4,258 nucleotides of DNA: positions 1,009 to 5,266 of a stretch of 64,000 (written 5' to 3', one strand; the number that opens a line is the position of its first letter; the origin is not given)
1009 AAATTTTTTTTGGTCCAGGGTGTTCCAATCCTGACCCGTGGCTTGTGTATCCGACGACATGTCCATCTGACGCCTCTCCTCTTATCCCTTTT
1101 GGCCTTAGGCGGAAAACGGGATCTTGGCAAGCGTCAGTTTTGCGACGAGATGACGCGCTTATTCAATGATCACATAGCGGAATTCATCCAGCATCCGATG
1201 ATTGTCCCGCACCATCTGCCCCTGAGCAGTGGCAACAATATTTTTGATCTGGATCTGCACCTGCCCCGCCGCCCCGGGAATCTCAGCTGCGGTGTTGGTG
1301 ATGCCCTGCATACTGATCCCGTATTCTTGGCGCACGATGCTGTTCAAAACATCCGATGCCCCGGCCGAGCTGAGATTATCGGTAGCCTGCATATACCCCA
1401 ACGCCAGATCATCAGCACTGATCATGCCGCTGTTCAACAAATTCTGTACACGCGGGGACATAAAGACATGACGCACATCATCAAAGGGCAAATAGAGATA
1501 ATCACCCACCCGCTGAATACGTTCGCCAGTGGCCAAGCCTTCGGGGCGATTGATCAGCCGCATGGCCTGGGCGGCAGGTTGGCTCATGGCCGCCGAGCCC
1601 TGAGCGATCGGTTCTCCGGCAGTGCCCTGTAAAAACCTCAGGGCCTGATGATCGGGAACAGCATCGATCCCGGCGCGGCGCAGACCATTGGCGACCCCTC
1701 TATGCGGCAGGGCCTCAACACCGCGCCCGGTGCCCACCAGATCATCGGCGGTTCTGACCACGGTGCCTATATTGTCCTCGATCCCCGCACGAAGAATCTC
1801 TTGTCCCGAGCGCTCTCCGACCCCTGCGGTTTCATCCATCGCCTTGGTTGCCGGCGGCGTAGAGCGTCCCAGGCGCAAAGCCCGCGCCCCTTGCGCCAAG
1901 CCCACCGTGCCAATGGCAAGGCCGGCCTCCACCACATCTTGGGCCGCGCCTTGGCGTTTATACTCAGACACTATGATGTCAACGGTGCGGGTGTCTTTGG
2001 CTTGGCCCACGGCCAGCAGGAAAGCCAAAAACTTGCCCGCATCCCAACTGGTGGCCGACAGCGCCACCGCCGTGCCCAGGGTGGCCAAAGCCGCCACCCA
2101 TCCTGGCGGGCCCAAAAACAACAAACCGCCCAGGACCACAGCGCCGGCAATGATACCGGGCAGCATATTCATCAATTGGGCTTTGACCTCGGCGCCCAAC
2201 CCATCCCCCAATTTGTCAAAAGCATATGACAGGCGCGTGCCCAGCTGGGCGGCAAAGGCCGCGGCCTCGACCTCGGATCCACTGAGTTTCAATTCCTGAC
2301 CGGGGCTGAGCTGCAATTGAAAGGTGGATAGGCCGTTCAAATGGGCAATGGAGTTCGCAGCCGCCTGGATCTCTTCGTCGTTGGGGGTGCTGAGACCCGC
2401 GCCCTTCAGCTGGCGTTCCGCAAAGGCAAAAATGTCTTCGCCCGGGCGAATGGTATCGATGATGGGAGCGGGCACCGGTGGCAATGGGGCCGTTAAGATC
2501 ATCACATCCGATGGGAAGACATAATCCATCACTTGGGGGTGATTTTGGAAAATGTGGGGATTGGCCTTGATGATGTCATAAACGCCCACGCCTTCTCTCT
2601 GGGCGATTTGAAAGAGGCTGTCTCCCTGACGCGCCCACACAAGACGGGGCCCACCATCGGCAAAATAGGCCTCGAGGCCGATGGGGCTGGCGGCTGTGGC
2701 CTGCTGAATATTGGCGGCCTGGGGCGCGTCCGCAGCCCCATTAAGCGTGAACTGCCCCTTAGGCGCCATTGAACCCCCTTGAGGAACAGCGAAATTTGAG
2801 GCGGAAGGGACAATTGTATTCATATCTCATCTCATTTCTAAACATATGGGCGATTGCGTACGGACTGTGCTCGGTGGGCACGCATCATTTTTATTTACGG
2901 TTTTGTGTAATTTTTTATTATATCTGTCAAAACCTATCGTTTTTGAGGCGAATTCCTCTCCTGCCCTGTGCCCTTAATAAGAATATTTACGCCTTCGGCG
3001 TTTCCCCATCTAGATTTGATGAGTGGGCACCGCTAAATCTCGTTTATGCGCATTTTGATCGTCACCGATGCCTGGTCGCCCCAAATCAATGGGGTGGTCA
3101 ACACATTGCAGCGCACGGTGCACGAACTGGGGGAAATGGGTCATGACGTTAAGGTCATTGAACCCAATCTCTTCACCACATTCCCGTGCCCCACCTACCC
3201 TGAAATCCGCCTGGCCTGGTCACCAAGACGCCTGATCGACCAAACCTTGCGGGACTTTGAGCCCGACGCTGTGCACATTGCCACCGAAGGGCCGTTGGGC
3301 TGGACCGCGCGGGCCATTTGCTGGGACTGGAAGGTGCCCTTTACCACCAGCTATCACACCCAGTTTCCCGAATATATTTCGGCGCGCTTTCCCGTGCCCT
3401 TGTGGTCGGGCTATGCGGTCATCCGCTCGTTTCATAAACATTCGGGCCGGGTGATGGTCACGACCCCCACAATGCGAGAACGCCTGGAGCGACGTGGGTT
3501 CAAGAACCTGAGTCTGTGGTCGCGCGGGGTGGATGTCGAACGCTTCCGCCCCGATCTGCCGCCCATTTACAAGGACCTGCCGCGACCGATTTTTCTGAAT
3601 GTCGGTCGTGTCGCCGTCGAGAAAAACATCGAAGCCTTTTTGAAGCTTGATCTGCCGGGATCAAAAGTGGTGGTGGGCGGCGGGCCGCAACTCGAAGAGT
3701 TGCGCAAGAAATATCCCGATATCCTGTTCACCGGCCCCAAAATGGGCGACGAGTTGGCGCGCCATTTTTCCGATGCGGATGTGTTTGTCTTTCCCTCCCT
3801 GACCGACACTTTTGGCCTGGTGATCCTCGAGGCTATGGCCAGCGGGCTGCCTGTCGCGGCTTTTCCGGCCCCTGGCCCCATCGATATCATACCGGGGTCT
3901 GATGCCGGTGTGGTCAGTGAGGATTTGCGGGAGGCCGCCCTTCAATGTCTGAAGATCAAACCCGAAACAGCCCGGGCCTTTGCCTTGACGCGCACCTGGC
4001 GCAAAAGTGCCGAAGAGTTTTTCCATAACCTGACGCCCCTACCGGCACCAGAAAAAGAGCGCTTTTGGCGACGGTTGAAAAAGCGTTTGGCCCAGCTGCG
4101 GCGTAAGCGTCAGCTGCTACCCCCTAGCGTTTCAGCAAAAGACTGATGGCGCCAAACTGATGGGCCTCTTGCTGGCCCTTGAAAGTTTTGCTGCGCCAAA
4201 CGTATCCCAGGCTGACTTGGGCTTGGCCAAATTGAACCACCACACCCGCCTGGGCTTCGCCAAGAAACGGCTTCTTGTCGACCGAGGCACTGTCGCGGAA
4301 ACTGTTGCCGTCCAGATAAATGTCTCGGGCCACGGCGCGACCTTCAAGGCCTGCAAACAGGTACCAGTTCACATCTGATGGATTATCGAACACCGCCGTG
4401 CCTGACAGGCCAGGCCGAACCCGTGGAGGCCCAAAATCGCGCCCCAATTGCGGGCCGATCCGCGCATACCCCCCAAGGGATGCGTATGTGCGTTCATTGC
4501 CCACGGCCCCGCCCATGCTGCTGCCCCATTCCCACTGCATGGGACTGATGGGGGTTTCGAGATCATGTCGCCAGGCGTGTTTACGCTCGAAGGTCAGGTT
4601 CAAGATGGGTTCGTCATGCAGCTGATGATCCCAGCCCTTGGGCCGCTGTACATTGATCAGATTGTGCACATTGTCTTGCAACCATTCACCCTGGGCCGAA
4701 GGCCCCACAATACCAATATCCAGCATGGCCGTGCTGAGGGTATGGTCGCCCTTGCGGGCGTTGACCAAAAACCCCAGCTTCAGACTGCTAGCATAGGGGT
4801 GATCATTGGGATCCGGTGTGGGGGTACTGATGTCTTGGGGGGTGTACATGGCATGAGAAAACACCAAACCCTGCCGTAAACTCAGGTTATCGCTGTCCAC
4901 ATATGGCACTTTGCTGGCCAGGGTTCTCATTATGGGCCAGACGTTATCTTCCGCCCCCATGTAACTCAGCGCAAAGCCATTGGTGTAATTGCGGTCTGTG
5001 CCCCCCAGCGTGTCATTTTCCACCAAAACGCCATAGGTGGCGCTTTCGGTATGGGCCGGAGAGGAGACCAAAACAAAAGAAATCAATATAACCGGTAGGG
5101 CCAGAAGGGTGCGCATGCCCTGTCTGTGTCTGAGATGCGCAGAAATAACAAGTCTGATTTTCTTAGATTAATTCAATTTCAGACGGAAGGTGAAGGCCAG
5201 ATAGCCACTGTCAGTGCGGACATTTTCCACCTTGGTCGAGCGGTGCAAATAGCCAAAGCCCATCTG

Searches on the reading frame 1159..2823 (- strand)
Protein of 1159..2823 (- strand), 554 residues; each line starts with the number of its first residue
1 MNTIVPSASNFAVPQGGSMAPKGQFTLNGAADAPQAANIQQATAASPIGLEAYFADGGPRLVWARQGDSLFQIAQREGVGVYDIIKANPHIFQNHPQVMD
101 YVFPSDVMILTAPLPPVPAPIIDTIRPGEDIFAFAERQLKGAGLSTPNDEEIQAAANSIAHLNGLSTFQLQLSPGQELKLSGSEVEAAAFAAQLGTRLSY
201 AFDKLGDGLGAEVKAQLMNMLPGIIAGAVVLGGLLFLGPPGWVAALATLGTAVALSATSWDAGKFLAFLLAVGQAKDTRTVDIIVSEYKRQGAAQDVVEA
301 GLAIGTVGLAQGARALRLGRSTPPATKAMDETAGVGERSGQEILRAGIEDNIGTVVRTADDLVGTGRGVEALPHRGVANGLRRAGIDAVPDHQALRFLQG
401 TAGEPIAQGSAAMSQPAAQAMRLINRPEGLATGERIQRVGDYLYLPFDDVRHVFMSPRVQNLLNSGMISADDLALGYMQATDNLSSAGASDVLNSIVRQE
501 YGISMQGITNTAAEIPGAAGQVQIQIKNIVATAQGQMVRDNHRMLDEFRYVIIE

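Call 69: search_protein_families(library=pfam, proteins=[window:1159-2823:-], max_evalue=0.00001)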
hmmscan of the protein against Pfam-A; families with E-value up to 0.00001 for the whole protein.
window:1159-2823:- (554 aa): 1 family
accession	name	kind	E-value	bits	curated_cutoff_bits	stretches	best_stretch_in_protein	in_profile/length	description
PF01476.26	LysM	-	1.7e-06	28.3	20.9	0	65-91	4-29/43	LysM domain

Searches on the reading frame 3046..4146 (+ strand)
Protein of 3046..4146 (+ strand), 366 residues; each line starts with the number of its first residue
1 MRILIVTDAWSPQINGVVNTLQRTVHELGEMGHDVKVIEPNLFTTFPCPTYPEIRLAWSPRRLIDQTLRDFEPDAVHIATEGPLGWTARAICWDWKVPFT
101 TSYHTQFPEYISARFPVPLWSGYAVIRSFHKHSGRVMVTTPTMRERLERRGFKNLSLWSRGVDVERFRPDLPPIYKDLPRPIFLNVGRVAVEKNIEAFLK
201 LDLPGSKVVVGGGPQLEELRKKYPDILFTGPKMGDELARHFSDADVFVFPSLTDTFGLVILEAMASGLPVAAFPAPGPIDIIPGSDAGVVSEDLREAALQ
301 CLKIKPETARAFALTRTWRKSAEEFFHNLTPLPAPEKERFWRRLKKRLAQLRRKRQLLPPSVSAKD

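Call 69: search_protein_families(library=pfam, proteins=[window:3046-4146:+], max_evalue=0.00001)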
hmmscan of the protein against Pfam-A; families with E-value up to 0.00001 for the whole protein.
window:3046-4146:+ (366 aa): 5 families
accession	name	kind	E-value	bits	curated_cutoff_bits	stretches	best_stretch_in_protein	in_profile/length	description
PF13439.12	Glyco_transf_4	-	1.4e-22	80.9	28.5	1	14-166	1-170/170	Glycosyltransferase Family 4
PF13692.12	Glyco_trans_1_4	-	3.9e-19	69.8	27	1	181-298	2-133/142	Glycosyl transferases group 1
PF00534.26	Glycos_transf_1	-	1.7e-16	60.7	26.4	1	178-292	13-141/172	Glycosyl transferases group 1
PF13579.12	Glyco_trans_4_4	-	1.3e-11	45.6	29.7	1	16-153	2-148/158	Glycosyl transferase 4-like domain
PF20706.3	GT4-conflict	-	3.3e-07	30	26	1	235-271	273-309/385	Family 4 Glycosyltransferase in conflict systems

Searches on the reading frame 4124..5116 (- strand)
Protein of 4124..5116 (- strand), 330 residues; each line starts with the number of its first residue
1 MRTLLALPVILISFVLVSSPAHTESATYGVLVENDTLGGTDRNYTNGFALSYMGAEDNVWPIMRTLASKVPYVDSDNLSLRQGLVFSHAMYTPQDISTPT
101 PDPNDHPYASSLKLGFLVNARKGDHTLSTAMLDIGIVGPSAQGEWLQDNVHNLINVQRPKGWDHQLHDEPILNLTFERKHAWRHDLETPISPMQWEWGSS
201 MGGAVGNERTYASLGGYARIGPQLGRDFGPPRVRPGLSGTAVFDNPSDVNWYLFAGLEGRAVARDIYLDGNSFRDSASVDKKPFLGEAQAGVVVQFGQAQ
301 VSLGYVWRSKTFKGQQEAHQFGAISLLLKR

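Call 69: search_protein_families(library=pfam, proteins=[window:4124-5116:-], max_evalue=0.00001)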
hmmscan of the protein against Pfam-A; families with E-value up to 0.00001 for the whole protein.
window:4124-5116:- (330 aa): 1 family
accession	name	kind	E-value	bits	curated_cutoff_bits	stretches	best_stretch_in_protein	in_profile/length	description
PF09982.15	LpxR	-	4.3e-94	315.5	26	1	12-328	3-321/323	Outer membrane protein LpxR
